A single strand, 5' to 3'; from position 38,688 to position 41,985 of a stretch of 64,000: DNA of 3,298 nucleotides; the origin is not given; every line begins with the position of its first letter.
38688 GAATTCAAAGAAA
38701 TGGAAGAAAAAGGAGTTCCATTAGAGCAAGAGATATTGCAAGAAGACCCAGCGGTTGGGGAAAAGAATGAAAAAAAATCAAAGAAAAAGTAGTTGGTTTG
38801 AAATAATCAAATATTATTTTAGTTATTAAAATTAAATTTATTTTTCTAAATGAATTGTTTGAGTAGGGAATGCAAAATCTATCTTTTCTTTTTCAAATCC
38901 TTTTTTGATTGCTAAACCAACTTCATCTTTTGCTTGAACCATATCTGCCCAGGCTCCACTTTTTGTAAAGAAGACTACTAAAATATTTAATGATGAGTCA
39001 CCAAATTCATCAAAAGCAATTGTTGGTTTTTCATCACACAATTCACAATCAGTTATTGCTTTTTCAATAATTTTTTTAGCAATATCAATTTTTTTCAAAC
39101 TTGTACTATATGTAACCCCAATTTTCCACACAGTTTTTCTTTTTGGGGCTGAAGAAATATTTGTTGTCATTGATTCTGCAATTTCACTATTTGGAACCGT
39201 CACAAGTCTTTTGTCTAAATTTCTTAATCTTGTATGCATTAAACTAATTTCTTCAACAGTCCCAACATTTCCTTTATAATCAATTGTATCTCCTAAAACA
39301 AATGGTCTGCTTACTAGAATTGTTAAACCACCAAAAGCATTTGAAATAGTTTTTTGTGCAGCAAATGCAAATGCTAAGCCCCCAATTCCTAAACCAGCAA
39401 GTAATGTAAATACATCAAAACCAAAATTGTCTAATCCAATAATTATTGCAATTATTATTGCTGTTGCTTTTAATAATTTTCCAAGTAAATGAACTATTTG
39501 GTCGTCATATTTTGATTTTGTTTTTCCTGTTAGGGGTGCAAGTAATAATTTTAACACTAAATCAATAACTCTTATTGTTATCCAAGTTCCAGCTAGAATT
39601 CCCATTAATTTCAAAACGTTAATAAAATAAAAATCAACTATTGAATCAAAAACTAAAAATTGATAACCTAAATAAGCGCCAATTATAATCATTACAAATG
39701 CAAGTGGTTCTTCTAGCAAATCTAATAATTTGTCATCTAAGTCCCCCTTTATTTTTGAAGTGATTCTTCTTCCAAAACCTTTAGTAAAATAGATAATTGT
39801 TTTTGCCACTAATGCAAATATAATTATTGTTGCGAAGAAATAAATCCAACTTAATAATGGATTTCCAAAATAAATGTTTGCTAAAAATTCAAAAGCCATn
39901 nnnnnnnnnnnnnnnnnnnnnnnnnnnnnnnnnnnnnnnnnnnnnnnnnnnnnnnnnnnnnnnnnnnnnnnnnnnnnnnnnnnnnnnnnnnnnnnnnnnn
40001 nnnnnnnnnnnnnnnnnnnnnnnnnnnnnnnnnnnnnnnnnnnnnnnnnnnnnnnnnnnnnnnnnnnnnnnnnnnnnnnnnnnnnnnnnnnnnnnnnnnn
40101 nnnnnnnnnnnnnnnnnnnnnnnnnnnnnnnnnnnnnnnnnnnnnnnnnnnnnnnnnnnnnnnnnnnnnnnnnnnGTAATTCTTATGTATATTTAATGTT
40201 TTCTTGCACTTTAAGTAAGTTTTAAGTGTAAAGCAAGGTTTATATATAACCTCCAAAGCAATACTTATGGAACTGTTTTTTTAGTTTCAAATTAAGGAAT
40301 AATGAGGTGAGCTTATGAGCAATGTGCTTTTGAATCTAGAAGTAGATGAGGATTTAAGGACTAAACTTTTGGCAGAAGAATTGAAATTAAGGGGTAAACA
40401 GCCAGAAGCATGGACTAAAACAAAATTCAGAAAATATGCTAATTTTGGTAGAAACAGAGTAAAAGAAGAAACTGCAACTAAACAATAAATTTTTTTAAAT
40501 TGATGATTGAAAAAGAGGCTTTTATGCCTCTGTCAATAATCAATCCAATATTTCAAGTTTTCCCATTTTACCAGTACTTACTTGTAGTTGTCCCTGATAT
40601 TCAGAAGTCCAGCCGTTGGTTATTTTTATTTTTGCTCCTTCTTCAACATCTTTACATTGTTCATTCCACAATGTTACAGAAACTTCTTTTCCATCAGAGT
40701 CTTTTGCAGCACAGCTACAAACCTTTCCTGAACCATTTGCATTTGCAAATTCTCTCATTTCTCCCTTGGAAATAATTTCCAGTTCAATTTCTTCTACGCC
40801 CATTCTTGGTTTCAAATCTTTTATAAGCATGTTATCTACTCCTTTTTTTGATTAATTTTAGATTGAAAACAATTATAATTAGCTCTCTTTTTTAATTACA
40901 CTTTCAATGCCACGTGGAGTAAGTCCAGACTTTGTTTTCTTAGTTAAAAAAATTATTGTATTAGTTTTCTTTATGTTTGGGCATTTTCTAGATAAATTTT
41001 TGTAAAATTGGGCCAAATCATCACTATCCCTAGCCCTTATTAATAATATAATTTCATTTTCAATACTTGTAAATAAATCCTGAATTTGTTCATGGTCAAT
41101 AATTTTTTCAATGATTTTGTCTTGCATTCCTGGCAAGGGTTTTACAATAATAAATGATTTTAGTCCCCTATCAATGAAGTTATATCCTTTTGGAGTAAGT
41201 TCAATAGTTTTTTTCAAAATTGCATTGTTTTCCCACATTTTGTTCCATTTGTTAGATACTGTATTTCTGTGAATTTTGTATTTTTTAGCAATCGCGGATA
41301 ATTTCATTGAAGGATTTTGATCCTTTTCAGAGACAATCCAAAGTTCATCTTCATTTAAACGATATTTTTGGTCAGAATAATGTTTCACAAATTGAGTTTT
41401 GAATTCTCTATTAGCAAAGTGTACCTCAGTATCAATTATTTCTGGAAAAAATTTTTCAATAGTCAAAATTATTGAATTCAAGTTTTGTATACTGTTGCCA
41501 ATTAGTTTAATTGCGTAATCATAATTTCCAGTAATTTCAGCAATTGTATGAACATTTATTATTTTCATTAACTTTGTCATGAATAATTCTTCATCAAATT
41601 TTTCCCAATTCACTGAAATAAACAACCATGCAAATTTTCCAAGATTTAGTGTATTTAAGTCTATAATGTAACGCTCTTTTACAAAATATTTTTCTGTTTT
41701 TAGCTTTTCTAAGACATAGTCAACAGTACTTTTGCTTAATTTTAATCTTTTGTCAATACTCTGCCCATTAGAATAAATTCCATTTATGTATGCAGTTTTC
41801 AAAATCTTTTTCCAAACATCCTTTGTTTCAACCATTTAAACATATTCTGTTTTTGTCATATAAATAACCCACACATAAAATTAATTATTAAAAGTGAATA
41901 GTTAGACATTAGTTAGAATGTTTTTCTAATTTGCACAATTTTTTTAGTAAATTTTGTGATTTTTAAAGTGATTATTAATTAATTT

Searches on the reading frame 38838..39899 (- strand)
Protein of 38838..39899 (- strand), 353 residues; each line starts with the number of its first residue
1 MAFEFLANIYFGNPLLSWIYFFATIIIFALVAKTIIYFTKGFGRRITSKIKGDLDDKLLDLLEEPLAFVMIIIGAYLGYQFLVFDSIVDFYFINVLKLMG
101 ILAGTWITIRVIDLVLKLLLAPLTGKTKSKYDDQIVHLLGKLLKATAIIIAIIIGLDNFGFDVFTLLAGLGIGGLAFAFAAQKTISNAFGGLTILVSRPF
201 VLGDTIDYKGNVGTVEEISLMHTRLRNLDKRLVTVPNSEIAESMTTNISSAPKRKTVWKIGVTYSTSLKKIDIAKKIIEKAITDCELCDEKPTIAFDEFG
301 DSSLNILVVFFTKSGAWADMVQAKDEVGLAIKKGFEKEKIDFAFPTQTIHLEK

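Call 84: search_protein_families(library=pfam, proteins=[window:38838-39899:-], max_evalue=0.00001)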
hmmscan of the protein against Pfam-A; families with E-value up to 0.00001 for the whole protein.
window:38838-39899:- (353 aa): 3 families
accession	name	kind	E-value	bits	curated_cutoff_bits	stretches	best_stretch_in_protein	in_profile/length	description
PF00924.24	MS_channel_2nd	-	8.5e-19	67.9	20.2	1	184-249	2-67/68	Mechanosensitive ion channel, beta-domain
PF21082.3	MS_channel_3rd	-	7.5e-17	62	21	1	257-342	2-88/88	Mechanosensitive ion channel MscS, C-terminal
PF21088.3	MS_channel_1st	-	1.6e-07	31.6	23.1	1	141-182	1-42/42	Mechanosensitive ion channel, transmembrane helices 2/3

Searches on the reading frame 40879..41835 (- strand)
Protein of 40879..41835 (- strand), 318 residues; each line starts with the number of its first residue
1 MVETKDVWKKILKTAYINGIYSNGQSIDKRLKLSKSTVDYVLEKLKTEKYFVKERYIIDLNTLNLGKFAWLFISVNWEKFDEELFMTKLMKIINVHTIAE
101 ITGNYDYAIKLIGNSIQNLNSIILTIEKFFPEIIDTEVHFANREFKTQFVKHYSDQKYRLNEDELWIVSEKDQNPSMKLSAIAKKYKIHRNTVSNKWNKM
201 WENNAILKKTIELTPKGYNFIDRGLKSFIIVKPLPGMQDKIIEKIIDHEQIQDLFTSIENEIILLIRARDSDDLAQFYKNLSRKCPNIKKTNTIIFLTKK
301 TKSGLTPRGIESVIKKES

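Call 84: search_protein_families(library=pfam, proteins=[window:40879-41835:-], max_evalue=0.00001)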
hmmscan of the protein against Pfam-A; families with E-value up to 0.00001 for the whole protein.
window:40879-41835:- (318 aa): 1 family
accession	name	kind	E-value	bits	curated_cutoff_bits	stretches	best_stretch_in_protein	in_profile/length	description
PF01037.27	AsnC_trans_reg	-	1.2e-11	44.8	25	0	232-297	4-71/73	Lrp/AsnC ligand binding domain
